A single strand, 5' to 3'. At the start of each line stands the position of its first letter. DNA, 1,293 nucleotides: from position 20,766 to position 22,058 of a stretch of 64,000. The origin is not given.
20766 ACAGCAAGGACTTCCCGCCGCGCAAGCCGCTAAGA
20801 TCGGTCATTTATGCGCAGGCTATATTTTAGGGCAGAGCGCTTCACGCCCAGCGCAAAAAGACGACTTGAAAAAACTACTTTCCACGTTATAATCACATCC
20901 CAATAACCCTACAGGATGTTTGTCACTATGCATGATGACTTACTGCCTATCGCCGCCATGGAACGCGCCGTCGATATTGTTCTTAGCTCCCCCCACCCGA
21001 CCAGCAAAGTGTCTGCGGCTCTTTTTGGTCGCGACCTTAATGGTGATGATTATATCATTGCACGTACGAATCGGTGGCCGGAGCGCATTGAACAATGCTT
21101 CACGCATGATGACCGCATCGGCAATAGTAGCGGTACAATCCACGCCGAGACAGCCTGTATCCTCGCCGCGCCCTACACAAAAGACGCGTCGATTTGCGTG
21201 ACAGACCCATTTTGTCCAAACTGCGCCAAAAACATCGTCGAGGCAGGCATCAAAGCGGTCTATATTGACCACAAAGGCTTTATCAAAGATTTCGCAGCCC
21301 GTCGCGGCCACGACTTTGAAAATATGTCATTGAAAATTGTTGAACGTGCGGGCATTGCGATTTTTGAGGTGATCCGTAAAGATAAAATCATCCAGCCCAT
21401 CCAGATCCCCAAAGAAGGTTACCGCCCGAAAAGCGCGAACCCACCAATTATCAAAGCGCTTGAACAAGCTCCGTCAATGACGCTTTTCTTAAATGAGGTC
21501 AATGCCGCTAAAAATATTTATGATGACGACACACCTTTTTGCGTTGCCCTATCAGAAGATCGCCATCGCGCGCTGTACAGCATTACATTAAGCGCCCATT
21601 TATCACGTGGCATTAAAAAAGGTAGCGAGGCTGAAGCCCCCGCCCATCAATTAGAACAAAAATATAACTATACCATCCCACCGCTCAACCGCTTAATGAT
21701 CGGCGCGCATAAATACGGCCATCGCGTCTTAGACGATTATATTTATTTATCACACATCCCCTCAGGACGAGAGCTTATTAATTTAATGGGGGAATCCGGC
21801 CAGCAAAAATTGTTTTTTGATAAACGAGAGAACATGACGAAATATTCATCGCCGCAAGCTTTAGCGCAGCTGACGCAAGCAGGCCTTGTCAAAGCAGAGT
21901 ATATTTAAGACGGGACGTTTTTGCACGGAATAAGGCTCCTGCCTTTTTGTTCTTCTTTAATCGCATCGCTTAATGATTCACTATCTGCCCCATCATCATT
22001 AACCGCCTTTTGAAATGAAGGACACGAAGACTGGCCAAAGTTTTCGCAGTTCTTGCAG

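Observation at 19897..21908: PfkB kinase tightly followed by a CDA-fold deaminase with a 180-aa unknown extension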

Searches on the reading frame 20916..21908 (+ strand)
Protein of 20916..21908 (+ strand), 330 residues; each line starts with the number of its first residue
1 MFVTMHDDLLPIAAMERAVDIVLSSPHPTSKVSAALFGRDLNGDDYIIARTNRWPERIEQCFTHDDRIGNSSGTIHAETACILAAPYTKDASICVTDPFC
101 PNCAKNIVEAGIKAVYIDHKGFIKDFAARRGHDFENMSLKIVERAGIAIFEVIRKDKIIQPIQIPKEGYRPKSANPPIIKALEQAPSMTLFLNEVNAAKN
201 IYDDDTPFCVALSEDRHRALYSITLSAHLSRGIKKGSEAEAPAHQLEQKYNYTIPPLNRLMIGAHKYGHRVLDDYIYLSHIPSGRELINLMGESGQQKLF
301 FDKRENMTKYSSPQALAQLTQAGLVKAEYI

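Call 3: search_protein_families(library=pfam, proteins=[window:20916-21908:+], max_evalue=0.01)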
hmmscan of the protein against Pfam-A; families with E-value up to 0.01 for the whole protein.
window:20916-21908:+ (330 aa): 2 families
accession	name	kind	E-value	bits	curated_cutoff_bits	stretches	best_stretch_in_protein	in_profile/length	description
PF00383.29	dCMP_cyt_deam_1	-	1.3e-05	25.5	25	1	59-117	50-100/102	Cytidine and deoxycytidylate deaminase zinc-binding region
PF14437.12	MafB19-deam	-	0.00015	22.1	27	1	66-120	42-102/142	MafB19-like deaminase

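Call 4: search_protein_families(library=ncbifam, proteins=[window:20916-21908:+], max_evalue=0.01)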
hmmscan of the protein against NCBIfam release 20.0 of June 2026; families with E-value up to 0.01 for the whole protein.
window:20916-21908:+ (330 aa): 2 families
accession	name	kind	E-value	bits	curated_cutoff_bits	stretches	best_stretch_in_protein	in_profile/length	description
TIGR02571.1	ComEB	equivalog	3.3e-07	30.4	219.45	1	71-127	64-119/151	ComE operon protein 2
NF041025.1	antiphage_deaminase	equivalog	0.00069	18.6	400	1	74-117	337-386/437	anti-phage dCTP deaminase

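Call 5: search_protein_families(library=padloc, proteins=[window:20916-21908:+], max_evalue=0.01)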
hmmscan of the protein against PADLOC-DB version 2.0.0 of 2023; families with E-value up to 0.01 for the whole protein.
window:20916-21908:+ (330 aa): 1 family
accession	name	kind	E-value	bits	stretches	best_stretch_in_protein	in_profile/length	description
PDLC02373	dCTPase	-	4.9e-06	23.7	1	71-118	435-487/630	-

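Call 9: find_homologous_proteins(query=window:20916-21908:+, max_evalue=0.001)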
Query window:20916-21908:+ (330 aa): 761 proteins with E <= 0.001 among 2389 candidates; the best 120 are listed.
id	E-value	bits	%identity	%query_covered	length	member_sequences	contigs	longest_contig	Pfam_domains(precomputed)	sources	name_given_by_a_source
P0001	1.6e-202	690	94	99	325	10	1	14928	PF00383.30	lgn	-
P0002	9.4e-160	549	77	99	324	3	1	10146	PF00383.30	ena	-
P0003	9.6e-157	539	74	100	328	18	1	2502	PF00383.30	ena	-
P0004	4.8e-156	537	74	100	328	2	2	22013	PF00383.30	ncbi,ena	-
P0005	1.7e-152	526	73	97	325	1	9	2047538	PF00383.30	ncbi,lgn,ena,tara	tara:strand:+ start:53972 stop:54949 length:978 start_codon:yes stop_codon:yes gene_type:complete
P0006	4.6e-151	521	72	99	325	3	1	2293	PF00383.30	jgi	jgi:dCMP deaminase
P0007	3.3e-150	518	72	98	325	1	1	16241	PF00383.30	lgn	-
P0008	8.5e-79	283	44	96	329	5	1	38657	PF00383.30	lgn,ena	-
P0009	3.7e-78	281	45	97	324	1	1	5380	PF00383.30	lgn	-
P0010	5.0e-78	281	43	96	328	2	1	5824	PF00383.30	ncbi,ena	-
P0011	5.5e-78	281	44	94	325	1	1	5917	-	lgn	-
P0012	9.0e-78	280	43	95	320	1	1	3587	-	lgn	-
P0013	1.5e-77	279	43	94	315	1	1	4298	-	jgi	jgi:deoxycytidylate deaminase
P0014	2.7e-77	278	43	97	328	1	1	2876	PF00383.30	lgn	-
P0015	3.2e-77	278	45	85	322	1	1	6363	PF00383.30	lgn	-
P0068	2.5e-73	265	44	88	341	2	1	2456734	-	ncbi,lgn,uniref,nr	ncbi:MAG: deoxycytidylate deaminase [Micavibrio aeruginosavorus]|uniref:Deoxycytidylate deaminase n=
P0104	1.6e-71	260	42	96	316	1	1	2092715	PF00383.30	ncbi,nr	ncbi:MAG: deoxycytidylate deaminase [Rhodospirillales bacterium]|nr:deoxycytidylate deaminase [Rhodo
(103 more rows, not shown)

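Call 10: find_encoding_contigs(protein=P0005, flank=8000, max_places=3)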
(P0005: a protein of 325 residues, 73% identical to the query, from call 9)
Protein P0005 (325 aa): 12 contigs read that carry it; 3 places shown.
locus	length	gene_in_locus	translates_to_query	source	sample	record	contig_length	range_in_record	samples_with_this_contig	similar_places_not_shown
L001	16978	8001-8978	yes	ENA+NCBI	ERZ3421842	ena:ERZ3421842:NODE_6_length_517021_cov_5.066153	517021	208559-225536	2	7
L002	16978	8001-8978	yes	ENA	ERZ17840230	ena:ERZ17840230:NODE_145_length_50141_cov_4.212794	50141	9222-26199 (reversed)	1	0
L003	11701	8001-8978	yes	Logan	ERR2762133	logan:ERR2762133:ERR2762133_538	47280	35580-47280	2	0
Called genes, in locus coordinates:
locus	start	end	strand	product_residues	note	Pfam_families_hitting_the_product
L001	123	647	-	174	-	PF10688:Imp-YgjV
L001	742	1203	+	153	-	PF00293:NUDIX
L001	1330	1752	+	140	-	PF00334:NDK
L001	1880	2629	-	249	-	PF01209:Ubie_methyltran, PF06325:PrmA (faint), PF13847:Methyltransf_31, PF08241:Methyltransf_11, PF08242:Methyltransf_12, PF13649:Methyltransf_25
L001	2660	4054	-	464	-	PF00890:FAD_binding_2, PF01134:GIDA (weak), PF07992:Pyr_redox_2, PF12831:FAD_oxidored, PF13450:NAD_binding_8, PF13738:Pyr_redox_3, PF00070:Pyr_redox, PF02852:Pyr_redox_dim, +2 more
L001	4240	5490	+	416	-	-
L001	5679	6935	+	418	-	-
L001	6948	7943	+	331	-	PF00294:PfkB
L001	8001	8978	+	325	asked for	PF00383:dCMP_cyt_deam_1 (weak)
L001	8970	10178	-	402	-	-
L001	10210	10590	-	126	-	-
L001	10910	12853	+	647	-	PF00012:HSP70, PF06723:MreB_Mbl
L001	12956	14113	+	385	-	PF00226:DnaJ, PF01556:DnaJ_C, PF00684:DnaJ_CXXCXGXG, PF27439:DnaJ_C_2 (weak)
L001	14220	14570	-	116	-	-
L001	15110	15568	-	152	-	-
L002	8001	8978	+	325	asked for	PF00383:dCMP_cyt_deam_1 (weak)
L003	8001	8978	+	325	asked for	PF00383:dCMP_cyt_deam_1 (weak)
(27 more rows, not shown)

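Call 11: find_encoding_contigs(protein=P0068, flank=8000, max_places=2)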
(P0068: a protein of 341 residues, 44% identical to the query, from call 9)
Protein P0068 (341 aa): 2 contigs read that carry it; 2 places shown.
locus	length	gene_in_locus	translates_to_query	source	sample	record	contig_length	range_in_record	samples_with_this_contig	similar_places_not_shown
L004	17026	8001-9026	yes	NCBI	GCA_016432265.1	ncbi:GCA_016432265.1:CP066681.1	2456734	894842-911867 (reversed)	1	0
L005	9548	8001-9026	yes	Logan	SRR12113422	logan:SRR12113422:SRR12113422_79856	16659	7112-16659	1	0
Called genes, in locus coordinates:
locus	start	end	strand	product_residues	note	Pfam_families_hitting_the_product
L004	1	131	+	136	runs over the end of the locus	-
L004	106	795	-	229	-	PF00005:ABC_tran, PF02463:SMC_N (faint)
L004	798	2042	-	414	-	PF12704:MacB_PCD, PF02687:FtsX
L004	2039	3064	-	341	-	PF25973:BSH_CzcB, PF25984:BSH_YknX (faint), PF25954:Beta-barrel_RND_2, PF25990:Beta-barrel_YknX (weak), PF25989:YknX_C (weak)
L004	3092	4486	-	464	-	PF00890:FAD_binding_2 (weak), PF01134:GIDA (weak), PF07992:Pyr_redox_2, PF12831:FAD_oxidored, PF13450:NAD_binding_8 (weak), PF13738:Pyr_redox_3, PF00070:Pyr_redox, PF02852:Pyr_redox_dim, +2 more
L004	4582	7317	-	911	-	PF18306:LDcluster4 (faint), PF03641:Lysine_decarbox (weak)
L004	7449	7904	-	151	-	PF00383:dCMP_cyt_deam_1, PF14437:MafB19-deam, PF14439:Bd3614-deam (weak)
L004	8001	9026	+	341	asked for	-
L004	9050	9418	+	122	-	PF01219:DAGK_prokar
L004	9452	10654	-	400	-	PF00364:Biotin_lipoyl, PF02817:E3_binding, PF00198:2-oxoacid_dh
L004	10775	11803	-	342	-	-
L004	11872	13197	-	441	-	PF03929:PepSY_TM (faint)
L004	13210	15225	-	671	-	PF07715:Plug, PF00593:TonB_dep_Rec_b-barrel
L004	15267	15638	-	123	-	-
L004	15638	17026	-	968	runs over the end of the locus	PF16078:2-oxogl_dehyd_N, PF00676:E1_dh, PF02779:Transket_pyr, PF16870:OxoGdeHyase_C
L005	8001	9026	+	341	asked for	-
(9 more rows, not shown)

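Call 12: find_encoding_contigs(protein=P0104, flank=8000, max_places=2)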
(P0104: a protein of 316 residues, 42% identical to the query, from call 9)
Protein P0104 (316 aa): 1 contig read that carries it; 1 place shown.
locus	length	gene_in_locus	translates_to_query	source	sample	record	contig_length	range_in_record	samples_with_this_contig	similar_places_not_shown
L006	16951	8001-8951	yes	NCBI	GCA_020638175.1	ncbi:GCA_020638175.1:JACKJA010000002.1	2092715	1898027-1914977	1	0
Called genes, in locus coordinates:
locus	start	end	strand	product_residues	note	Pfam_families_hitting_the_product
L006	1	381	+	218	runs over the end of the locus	PF00923:TAL_FSA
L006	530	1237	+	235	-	PF04340:DUF484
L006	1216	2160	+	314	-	PF02899:Phage_int_SAM_1, PF00589:Phage_integrase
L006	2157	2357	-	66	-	-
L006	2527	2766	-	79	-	-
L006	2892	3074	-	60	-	-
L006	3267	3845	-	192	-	-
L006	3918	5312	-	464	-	PF00890:FAD_binding_2, PF01134:GIDA (weak), PF07992:Pyr_redox_2, PF12831:FAD_oxidored, PF13450:NAD_binding_8 (weak), PF13738:Pyr_redox_3, PF00070:Pyr_redox, PF02852:Pyr_redox_dim, +2 more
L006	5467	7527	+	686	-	PF03641:Lysine_decarbox (weak)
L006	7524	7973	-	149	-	PF00383:dCMP_cyt_deam_1, PF14437:MafB19-deam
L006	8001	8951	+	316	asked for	PF00383:dCMP_cyt_deam_1 (faint)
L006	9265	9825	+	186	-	-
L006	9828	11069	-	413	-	PF00364:Biotin_lipoyl, PF25997:BSH_YhbJ (faint), PF02817:E3_binding, PF00198:2-oxoacid_dh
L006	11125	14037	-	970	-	PF16078:2-oxogl_dehyd_N, PF00676:E1_dh, PF02779:Transket_pyr, PF16870:OxoGdeHyase_C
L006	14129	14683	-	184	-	-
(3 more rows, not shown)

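Call 16: search_solved_structures(query=A1, max_evalue=1, show_alignments=2)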
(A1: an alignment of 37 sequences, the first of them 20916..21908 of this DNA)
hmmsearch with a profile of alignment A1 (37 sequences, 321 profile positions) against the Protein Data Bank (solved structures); distinct sequences matched with E-value up to 1: 10.
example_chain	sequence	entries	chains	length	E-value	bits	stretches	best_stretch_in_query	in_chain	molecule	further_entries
1vq2_A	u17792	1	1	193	1.2e-08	37.8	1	65-109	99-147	DEOXYCYTIDYLATE DEAMINASE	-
4p9c_A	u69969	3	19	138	1.5e-06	30.9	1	69-110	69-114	Deoxycytidylate deaminase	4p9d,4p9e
2hvv_A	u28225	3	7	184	1.7e-05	27.5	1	55-110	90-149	deoxycytidylate deaminase | Putative deoxycytidylate deaminase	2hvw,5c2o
2w4l_A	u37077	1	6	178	0.00019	24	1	69-117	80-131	DEOXYCYTIDYLATE DEAMINASE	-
9hfq_A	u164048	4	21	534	0.00086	21.9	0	82-111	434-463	Cytidine and dCMP deaminase domain-containing protein 1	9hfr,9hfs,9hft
7fh4_A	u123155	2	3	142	0.0091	18.5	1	19-110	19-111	CMP/dCMP-type deaminase domain-containing protein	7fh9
2b3z_A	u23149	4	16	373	0.018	17.5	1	67-112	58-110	Riboflavin biosynthesis protein ribD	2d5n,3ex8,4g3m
9no2_B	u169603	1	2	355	0.088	15.3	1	66-111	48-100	Riboflavin biosynthesis protein RibD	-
2a8n_A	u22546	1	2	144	0.32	13.4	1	68-111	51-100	cytidine and deoxycytidylate deaminase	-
3g8q_A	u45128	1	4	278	0.57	12.6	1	70-109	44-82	Predicted RNA-binding protein, contains THUMP domain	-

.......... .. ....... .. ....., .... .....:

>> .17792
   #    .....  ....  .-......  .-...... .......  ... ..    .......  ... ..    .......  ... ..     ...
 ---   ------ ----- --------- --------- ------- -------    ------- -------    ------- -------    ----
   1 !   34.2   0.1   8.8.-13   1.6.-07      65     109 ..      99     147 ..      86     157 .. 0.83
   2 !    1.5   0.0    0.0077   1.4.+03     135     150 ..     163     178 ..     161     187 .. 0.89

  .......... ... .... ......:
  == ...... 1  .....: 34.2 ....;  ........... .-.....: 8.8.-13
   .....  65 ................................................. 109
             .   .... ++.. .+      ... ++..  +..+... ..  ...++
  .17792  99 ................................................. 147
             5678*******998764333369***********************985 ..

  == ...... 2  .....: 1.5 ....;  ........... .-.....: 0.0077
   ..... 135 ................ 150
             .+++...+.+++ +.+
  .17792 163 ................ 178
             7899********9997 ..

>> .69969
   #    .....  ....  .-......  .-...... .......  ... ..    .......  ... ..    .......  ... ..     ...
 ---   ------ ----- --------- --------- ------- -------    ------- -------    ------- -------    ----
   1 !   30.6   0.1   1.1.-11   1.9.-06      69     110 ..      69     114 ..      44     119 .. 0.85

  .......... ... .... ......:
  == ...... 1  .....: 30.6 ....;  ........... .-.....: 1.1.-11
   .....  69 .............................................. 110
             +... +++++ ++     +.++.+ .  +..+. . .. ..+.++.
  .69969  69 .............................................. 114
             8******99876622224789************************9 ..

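Call 17: find_related_loci(query=A1, collection=genome_contigs, flank=10000)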
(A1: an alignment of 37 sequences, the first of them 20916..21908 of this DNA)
Query A1 (330 aa) in genome_contigs; peptide patterns used: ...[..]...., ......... (x = any residue, [..] = any of these).
211 stretches matched a pattern; 189 encode a relative of the query (tblastn E <= 1e-3); the best 80 are kept; 80 distinct loci.
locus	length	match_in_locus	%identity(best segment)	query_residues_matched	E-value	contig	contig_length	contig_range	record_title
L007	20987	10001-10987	94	1-330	0e+0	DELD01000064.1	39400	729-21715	MAG TPA_asm: Micavibrio sp. UBA2705 UBA2705_contig_739, whole genome shotgun sequence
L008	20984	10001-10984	74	2-330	2e-164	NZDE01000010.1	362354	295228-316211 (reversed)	MAG: Alphaproteobacteria bacterium isolate ARS11 MHASMcontig_306401, whole genome shotgun sequence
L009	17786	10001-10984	74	2-330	9e-163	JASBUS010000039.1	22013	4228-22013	MAG: Alphaproteobacteria bacterium isolate BWSM_8 k141_1085568, whole genome shotgun sequence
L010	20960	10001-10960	73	5-325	9e-159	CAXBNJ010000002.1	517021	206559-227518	MAG TPA_asm: uncultured Micavibrio sp. isolate ERR2762169_binner12_Refined_72 genome assembly, contig: ERZ3421842.6, who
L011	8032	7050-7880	47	11-292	2e-81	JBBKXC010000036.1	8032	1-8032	MAG: Bdellovibrionales bacterium isolate metabat_bins.215 k119_187506, whole genome shotgun sequence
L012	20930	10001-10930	45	9-325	2e-80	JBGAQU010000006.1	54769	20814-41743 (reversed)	MAG: Alphaproteobacteria bacterium isolate MAG_AAO_H10.82 AAOH10-82_opera_contig_2502, whole genome shotgun sequence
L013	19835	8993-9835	46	8-292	5e-79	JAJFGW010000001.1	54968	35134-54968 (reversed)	MAG: Alphaproteobacteria bacterium isolate OFTM372 OFTM372_0, whole genome shotgun sequence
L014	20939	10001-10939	44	11-327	6e-79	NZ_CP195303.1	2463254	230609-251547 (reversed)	Micavibrio aeruginosavorus strain HCB189 chromosome, complete genome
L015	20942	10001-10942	42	4-322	1e-78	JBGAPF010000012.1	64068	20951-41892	MAG: Alphaproteobacteria bacterium isolate MAG_MBR_H10.102 MBRH10-102_opera_contig_1839, whole genome shotgun sequence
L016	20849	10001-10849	46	11-294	2e-78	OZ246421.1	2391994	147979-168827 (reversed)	MAG: uncultured Micavibrio sp. isolate SRP062349_co2_90 genome assembly, chromosome: 1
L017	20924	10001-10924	43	15-328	6e-78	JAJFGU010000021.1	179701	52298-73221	MAG: Alphaproteobacteria bacterium isolate OFTM66 OFTM66_20, whole genome shotgun sequence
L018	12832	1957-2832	44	9-303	7e-78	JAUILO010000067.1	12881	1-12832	MAG: Alphaproteobacteria bacterium isolate Co_bin.48 NODE_26970_length_12881_cov_0.985887, whole genome shotgun sequence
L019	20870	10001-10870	44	11-302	9e-78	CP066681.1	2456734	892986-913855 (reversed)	MAG: Micavibrio aeruginosavorus isolate NC_groundwater_70_Ag_B-0.1um_54_66 chromosome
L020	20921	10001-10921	41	11-326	1e-77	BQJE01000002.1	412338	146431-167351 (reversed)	MAG: Micavibrio sp. DHS20C02 DNA, sequence02, whole genome shotgun sequence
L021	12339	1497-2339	44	11-292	4e-77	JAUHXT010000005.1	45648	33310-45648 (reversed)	MAG: Alphaproteobacteria bacterium isolate 3_bin.2 NODE_1169_length_45648_cov_1.068891, whole genome shotgun sequence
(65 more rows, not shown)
